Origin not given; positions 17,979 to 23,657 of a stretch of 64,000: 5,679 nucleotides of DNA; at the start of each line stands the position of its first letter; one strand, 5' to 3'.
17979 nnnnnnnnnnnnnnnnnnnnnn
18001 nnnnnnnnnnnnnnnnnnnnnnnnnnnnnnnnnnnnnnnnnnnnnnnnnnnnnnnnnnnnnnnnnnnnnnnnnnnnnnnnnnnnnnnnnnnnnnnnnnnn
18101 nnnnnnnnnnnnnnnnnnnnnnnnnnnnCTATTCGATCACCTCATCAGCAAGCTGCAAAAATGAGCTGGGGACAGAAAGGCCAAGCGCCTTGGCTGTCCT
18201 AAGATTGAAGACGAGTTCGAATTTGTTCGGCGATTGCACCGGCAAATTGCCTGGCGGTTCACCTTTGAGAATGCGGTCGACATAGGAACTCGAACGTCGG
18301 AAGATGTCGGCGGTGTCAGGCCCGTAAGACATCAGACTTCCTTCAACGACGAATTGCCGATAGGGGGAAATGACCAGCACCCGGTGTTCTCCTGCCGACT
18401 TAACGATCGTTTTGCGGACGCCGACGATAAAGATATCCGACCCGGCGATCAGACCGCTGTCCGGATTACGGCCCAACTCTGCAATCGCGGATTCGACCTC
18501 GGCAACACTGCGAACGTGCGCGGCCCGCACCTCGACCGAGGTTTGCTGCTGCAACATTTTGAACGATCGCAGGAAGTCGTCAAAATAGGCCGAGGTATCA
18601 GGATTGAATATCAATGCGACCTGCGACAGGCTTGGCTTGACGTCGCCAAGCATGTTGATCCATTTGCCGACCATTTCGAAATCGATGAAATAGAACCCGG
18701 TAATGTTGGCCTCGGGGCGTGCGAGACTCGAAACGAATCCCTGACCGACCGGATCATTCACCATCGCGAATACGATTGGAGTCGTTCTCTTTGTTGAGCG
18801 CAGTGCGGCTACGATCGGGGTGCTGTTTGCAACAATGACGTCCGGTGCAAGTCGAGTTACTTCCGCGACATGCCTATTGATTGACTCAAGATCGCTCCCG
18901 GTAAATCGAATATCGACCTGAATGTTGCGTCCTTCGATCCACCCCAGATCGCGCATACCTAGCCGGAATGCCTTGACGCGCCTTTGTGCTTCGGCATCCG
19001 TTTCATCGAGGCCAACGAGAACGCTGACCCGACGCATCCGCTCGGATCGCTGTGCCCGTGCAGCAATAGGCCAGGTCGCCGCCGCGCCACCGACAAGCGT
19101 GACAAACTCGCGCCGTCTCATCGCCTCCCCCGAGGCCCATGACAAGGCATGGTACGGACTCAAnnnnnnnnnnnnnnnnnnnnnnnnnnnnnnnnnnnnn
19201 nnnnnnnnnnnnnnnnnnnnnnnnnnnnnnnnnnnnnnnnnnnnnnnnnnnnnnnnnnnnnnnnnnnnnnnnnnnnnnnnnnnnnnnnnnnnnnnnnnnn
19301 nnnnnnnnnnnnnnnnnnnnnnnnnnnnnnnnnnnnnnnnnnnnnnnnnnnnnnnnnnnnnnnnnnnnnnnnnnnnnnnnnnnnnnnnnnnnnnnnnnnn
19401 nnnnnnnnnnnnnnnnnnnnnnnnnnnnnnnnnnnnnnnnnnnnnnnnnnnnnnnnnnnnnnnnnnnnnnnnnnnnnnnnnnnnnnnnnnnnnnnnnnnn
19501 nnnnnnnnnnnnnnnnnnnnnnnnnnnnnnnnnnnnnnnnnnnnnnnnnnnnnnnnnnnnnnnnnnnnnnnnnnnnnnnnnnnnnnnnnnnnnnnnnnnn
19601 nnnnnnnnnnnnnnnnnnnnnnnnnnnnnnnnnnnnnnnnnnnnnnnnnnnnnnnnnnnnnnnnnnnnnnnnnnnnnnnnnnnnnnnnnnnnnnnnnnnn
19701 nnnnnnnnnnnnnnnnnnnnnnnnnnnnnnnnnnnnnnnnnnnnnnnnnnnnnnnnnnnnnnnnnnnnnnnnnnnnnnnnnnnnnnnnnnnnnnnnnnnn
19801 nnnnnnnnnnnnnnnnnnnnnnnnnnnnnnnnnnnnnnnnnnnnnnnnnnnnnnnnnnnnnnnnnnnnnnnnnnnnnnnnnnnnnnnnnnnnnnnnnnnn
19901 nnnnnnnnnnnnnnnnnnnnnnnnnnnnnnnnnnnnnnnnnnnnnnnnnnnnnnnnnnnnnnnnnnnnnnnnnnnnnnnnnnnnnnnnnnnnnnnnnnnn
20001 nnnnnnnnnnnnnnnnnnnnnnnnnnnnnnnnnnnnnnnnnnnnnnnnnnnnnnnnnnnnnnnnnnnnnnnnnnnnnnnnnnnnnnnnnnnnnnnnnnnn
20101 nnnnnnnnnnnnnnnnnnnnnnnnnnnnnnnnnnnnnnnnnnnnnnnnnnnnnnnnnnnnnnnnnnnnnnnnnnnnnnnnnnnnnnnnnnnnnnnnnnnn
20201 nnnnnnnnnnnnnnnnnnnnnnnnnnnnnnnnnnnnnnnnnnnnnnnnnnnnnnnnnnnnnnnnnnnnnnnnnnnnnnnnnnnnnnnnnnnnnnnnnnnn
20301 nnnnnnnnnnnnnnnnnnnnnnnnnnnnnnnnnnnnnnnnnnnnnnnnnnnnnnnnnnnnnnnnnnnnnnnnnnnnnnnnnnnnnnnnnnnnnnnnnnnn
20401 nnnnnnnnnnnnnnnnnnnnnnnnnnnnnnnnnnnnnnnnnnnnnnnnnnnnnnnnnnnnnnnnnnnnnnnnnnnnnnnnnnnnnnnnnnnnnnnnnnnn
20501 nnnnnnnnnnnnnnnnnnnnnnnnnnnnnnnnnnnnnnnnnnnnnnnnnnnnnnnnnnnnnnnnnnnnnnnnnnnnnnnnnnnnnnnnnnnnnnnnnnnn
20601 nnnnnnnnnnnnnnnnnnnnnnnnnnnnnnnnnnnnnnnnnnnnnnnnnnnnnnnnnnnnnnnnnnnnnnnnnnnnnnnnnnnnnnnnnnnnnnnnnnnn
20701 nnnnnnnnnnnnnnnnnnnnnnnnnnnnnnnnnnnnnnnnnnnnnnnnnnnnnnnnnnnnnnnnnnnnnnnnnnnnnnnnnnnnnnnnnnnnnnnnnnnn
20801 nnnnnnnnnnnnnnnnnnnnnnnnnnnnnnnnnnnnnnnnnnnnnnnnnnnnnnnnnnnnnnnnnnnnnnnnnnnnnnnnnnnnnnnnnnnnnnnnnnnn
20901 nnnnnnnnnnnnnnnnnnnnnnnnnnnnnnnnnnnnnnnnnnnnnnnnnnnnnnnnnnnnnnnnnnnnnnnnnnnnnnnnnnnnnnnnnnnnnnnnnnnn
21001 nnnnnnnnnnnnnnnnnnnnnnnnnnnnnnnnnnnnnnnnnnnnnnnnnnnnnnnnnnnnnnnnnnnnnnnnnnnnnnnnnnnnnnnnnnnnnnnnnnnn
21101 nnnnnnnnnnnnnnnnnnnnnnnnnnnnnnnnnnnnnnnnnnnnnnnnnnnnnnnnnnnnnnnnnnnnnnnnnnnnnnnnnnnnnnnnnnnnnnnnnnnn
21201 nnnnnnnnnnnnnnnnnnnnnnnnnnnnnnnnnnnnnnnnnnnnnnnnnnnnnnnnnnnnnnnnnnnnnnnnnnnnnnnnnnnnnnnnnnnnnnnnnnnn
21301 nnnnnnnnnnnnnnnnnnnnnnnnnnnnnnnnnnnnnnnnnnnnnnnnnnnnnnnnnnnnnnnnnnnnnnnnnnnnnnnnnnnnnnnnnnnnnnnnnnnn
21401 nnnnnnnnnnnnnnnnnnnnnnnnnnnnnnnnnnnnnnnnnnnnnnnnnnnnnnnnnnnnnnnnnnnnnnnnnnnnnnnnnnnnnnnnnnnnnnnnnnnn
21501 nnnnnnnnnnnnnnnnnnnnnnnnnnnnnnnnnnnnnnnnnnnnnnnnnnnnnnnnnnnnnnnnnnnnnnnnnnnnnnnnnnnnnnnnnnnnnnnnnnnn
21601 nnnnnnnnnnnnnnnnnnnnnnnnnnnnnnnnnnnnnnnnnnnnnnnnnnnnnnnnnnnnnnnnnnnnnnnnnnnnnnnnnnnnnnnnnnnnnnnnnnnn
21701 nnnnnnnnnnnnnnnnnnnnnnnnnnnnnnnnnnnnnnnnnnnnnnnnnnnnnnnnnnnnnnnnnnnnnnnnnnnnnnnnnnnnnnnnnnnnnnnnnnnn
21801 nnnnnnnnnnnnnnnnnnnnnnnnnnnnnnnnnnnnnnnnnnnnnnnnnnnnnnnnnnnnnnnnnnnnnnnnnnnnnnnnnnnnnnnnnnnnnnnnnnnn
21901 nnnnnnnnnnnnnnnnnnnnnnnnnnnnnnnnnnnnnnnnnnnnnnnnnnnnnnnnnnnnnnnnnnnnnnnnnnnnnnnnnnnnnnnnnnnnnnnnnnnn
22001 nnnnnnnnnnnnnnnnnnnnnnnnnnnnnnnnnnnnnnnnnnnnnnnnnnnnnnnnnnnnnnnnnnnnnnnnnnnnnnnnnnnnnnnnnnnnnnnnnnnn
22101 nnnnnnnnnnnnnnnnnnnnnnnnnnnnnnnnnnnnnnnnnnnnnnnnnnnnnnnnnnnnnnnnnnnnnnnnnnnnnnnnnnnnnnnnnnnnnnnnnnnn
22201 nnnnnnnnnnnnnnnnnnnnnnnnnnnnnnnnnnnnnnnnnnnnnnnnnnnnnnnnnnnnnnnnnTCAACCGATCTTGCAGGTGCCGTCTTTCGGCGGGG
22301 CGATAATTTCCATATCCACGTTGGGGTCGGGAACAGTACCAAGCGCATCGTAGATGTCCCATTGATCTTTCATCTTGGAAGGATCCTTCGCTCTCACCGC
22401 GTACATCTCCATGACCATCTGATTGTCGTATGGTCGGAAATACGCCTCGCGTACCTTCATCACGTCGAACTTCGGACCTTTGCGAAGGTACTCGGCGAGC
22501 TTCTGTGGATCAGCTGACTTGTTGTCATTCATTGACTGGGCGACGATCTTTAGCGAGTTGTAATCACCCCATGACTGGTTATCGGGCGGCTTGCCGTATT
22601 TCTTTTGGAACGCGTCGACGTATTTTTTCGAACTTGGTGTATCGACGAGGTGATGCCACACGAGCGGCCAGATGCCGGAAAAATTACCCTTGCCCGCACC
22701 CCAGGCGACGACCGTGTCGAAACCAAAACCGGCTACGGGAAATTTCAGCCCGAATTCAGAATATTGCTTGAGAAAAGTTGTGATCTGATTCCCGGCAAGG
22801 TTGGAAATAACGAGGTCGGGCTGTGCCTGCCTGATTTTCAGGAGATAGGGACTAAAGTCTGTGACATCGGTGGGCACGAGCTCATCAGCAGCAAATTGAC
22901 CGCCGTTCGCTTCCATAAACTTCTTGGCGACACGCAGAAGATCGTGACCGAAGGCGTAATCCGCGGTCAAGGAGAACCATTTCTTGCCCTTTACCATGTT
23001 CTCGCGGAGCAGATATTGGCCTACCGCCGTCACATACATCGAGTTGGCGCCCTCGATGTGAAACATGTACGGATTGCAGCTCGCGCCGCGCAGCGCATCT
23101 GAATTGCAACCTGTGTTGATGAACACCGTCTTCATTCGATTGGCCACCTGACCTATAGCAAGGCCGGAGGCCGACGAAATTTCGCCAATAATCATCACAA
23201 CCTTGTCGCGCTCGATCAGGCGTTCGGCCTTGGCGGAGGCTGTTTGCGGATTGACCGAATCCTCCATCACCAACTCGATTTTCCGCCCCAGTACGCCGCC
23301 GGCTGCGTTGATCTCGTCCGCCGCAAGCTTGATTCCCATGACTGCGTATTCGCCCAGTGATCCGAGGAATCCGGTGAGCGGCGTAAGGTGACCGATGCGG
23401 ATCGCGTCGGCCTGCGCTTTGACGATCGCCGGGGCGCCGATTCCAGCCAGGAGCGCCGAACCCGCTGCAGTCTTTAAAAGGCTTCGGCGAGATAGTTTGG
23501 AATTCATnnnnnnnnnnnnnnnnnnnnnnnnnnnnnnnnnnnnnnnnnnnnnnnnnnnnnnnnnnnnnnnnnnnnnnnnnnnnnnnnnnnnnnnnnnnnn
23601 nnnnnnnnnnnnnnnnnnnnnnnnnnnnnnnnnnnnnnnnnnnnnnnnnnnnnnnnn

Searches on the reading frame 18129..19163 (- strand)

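Call 27: search_protein_families(library=ncbifam, proteins=[window:18129-19163:-], max_evalue=0.00001)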
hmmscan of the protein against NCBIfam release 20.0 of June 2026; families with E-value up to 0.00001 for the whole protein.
window:18129-19163:- (344 aa): 1 family
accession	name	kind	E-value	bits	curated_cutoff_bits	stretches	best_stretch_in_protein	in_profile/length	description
NF041285.1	ABC_SBP_TrpX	equivalog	5.4e-32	111.1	390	1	64-339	49-321/322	tryptophan ABC transporter substrate-binding protein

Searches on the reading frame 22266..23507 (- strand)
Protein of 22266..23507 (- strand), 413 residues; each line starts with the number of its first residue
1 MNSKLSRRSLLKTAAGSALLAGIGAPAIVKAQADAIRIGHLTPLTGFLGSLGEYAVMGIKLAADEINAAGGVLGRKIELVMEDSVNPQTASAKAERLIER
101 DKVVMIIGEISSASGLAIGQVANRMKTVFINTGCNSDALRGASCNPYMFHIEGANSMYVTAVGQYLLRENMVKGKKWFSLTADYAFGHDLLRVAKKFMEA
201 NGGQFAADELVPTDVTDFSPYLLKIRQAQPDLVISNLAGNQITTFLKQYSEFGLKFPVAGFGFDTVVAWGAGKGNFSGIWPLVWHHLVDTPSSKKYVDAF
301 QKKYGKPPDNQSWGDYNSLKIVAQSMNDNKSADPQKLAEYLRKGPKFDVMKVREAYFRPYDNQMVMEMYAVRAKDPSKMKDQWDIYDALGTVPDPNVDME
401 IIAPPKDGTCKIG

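Call 26: search_protein_families(library=pfam, proteins=[window:22266-23507:-], max_evalue=0.001)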
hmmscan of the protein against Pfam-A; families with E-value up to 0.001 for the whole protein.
window:22266-23507:- (413 aa): 3 families
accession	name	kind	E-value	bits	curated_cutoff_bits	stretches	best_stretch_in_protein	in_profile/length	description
PF13458.12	Peripla_BP_6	-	2.5e-81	274.4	31.7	1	36-374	2-339/343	Periplasmic binding protein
PF13433.12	Peripla_BP_5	-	4.3e-35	121.9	27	1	36-342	1-307/363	Periplasmic binding protein domain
PF01094.35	ANF_receptor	-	7.9e-11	42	25.4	1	59-333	6-297/353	Receptor family ligand binding region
